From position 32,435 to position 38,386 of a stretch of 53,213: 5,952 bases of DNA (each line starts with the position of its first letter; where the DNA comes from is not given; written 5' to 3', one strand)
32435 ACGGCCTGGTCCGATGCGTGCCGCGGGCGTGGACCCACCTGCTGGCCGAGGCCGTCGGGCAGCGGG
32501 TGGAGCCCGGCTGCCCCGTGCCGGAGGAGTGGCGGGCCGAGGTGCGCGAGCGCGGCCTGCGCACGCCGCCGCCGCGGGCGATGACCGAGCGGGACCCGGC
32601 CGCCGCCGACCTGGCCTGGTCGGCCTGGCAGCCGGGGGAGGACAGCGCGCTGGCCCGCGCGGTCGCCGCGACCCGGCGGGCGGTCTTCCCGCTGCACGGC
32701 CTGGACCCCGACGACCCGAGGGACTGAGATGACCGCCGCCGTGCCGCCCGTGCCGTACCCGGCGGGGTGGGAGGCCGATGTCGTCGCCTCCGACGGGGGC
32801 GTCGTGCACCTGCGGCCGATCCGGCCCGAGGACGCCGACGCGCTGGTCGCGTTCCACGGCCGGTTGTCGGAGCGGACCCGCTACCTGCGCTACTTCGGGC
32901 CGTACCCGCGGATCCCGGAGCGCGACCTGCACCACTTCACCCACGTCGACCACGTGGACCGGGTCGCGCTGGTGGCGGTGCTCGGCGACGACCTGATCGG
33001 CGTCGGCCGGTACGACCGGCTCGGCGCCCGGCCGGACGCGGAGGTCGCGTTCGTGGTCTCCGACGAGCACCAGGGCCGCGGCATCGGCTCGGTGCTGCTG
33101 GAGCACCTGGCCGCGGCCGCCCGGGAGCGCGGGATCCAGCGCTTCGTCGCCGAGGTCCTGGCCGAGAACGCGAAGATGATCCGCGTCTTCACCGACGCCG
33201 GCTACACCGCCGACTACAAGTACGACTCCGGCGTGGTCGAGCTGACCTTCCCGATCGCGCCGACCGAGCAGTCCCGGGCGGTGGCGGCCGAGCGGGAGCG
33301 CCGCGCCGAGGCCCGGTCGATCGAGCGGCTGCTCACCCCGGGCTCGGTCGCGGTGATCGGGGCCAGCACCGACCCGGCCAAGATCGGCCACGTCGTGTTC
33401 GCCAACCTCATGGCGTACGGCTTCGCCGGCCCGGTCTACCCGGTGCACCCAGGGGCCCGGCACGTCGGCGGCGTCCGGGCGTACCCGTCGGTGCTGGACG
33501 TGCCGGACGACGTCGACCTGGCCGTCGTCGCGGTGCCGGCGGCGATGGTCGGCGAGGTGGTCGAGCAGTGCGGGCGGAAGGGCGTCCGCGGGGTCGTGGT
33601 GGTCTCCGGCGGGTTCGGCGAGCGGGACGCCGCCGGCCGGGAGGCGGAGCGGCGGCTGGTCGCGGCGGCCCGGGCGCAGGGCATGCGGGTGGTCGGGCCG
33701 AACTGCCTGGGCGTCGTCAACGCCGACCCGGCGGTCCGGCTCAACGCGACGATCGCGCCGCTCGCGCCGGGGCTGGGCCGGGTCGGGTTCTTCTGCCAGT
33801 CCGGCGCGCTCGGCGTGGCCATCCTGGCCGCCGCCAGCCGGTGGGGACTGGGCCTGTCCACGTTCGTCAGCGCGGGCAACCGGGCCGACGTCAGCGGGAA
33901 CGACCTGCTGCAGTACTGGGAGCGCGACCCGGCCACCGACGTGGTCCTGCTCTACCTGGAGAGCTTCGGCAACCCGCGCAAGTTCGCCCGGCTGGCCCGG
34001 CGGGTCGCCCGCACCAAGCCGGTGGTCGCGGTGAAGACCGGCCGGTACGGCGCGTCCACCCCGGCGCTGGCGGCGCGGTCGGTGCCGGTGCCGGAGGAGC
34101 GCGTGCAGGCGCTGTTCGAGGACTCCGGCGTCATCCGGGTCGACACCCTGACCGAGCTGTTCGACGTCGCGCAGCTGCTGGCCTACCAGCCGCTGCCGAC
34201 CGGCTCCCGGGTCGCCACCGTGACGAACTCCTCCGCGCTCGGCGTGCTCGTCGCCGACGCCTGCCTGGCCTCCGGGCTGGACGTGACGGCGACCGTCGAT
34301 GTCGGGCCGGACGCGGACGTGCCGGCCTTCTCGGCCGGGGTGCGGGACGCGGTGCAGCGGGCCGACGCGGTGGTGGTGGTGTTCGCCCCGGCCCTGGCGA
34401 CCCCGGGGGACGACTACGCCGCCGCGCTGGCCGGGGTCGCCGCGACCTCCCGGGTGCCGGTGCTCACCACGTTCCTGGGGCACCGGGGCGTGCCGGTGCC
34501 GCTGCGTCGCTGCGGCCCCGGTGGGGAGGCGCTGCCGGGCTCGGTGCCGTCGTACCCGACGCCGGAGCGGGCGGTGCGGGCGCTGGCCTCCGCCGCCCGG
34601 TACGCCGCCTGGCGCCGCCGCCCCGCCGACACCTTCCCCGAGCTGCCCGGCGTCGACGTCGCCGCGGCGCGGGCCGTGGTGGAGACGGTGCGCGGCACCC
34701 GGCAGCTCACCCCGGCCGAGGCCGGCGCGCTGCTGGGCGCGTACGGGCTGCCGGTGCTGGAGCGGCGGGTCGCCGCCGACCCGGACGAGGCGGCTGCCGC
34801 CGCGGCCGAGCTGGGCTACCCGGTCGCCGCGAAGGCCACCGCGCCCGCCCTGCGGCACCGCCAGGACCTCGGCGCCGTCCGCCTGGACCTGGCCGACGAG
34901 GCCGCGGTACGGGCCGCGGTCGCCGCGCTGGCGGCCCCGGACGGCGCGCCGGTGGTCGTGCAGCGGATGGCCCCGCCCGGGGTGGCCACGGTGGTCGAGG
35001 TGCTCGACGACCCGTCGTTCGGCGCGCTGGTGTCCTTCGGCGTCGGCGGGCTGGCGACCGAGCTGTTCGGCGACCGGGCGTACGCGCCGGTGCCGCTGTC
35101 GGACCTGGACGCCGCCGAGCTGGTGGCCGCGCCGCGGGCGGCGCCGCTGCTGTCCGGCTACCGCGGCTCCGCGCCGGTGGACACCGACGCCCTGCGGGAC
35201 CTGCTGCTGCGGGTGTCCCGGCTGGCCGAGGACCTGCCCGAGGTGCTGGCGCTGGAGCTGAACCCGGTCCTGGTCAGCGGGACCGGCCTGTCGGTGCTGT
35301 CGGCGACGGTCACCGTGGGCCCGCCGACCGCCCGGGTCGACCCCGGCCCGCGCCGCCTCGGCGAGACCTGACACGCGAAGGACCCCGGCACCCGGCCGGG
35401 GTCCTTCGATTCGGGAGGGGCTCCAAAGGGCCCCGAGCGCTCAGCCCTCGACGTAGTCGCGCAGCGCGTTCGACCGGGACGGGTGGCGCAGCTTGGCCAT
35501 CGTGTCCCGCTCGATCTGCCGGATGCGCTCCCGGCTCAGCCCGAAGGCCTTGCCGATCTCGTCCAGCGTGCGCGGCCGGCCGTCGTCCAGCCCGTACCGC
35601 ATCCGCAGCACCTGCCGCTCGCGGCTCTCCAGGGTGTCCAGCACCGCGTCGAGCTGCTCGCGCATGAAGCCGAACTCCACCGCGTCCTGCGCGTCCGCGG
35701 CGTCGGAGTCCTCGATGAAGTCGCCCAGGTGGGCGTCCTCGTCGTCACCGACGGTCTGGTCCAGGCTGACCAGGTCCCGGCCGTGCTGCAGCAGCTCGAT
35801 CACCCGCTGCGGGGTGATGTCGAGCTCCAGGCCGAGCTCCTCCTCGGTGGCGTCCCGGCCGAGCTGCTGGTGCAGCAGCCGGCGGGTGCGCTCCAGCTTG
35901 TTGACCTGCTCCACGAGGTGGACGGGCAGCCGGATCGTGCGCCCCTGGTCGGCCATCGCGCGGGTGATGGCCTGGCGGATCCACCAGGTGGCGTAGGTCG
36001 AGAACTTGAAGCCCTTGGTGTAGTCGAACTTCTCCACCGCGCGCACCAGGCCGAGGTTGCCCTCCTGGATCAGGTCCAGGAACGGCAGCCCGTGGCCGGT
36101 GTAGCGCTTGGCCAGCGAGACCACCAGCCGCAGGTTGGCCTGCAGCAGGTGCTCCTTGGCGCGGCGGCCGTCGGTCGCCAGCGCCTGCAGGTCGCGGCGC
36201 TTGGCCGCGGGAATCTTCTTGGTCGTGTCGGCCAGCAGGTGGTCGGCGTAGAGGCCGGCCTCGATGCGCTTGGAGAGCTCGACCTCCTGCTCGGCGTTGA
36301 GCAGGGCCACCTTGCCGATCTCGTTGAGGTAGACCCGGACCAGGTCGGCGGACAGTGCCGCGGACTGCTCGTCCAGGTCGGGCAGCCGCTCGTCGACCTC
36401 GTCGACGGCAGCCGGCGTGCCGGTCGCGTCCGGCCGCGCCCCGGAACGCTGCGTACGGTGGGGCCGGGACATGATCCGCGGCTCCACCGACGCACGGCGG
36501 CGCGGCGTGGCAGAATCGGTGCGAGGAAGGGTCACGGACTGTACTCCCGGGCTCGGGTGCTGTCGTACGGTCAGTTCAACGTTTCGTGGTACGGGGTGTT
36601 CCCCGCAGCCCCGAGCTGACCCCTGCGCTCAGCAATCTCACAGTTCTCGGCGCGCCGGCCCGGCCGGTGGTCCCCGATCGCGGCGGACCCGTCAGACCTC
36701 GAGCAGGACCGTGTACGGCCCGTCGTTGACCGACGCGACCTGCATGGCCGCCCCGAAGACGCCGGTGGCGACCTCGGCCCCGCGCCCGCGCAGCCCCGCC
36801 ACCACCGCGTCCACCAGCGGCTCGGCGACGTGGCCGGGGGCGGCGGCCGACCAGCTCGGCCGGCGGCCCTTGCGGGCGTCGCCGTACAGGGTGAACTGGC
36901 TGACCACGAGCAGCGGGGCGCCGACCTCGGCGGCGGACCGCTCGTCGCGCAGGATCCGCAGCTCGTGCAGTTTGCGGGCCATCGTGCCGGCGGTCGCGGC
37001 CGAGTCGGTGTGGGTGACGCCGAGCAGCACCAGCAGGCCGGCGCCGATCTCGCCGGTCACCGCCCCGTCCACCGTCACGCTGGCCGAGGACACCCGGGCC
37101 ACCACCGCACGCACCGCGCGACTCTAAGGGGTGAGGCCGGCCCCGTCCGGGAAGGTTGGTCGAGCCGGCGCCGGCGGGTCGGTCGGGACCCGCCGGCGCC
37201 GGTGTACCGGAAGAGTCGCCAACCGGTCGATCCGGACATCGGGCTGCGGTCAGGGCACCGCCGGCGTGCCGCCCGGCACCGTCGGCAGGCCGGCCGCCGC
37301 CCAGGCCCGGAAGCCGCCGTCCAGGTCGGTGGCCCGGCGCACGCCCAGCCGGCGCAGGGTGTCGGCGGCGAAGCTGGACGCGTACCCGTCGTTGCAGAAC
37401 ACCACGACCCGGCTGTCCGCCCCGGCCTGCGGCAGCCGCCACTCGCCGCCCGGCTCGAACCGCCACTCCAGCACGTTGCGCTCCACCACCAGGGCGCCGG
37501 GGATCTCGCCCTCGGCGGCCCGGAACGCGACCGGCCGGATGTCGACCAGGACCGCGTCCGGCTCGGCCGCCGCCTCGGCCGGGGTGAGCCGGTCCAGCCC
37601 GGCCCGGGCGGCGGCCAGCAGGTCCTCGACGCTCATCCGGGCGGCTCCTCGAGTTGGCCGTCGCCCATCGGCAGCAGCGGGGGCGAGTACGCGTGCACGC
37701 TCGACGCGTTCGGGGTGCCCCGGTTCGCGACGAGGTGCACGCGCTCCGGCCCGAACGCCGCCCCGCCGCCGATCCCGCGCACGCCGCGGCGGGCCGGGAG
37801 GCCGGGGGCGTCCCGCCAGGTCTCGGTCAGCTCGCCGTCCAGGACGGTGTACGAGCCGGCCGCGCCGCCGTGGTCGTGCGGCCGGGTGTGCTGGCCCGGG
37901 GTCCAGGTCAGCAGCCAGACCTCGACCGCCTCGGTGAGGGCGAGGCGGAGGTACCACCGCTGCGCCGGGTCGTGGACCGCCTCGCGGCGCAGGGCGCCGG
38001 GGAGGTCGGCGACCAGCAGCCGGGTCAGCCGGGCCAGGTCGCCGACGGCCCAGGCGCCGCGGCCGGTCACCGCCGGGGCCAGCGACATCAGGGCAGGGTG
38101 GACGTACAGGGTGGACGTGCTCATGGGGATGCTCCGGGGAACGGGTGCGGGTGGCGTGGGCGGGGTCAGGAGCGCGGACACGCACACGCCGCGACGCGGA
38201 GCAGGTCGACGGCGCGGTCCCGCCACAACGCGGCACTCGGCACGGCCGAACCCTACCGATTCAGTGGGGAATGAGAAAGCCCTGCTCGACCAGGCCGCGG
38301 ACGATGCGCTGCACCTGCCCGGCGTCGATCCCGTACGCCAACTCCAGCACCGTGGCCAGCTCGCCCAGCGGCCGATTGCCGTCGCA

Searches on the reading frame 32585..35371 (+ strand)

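Call 47: search_protein_families(library=pfam, proteins=[window:32585-35371:+], max_evalue=0.0001)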
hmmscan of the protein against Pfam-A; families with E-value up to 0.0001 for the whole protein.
window:32585-35371:+ (928 aa): 8 families
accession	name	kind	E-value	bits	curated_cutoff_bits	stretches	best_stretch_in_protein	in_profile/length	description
PF13549.11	ATP-grasp_5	-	8.6e-61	205.5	27.6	1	703-911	5-221/221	ATP-grasp domain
PF13607.11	Succ_CoA_lig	-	2.5e-50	170.3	27.4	1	398-532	2-138/138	Succinyl-CoA ligase like flavodoxin domain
PF13380.12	CoA_binding_2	-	1.7e-27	96.6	22.8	1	254-379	2-115/116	CoA binding domain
PF02629.25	CoA_binding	-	3.3e-15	57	22.3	1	253-341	4-95/97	CoA binding domain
PF00583.31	Acetyltransf_1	-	7.8e-14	52.4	20.7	1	103-207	12-116/116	Acetyltransferase (GNAT) family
PF13302.13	Acetyltransf_3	-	1.3e-12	49.1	25.4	1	75-207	3-137/138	Acetyltransferase (GNAT) domain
PF13508.13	Acetyltransf_7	-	1e-07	32.6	27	1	129-207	6-82/84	Acetyltransferase (GNAT) domain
PF08445.16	FR47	-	1.2e-05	25.7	22.1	1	155-210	26-80/86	FR47-like protein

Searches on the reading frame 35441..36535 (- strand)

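Call 47: search_protein_families(library=pfam, proteins=[window:35441-36535:-], max_evalue=0.0001)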
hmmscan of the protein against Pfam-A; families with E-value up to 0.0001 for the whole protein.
window:35441-36535:- (364 aa): 4 families
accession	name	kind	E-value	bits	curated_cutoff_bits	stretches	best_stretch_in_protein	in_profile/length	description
PF04542.20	Sigma70_r2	-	6e-24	84.1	24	1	130-200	1-71/71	Sigma-70 region 2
PF04539.22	Sigma70_r3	-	2.6e-23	82.3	25.3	1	209-285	1-77/78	Sigma-70 region 3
PF04545.22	Sigma70_r4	-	1.6e-19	69.6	24.1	1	298-351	1-50/50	Sigma-70, region 4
PF00140.25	Sigma70_r1_2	-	6.1e-15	55.3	22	1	64-97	1-34/34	Sigma-70 factor, region 1.2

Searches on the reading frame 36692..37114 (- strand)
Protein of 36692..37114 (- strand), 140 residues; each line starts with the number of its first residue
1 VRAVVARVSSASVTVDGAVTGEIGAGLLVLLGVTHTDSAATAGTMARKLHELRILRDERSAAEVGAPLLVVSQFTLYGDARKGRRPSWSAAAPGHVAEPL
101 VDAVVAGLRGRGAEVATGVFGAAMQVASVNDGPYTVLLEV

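Call 47: search_protein_families(library=pfam, proteins=[window:36692-37114:-], max_evalue=0.0001)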
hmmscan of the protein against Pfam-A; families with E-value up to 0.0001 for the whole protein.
window:36692-37114:- (140 aa): 1 family
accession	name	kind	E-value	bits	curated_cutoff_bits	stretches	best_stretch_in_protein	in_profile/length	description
PF02580.21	Tyr_Deacylase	-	3.1e-47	161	25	1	2-139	1-144/144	D-Tyr-tRNA(Tyr) deacylase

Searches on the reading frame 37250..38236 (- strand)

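Call 47: search_protein_families(library=pfam, proteins=[window:37250-38236:-], max_evalue=0.0001)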
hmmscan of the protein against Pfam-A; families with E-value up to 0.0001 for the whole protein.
window:37250-38236:- (328 aa): 1 family
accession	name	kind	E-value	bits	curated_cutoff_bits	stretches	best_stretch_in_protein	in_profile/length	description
PF00581.25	Rhodanese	-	2.1e-11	44.6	22.2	1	224-315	10-102/102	Rhodanese-like domain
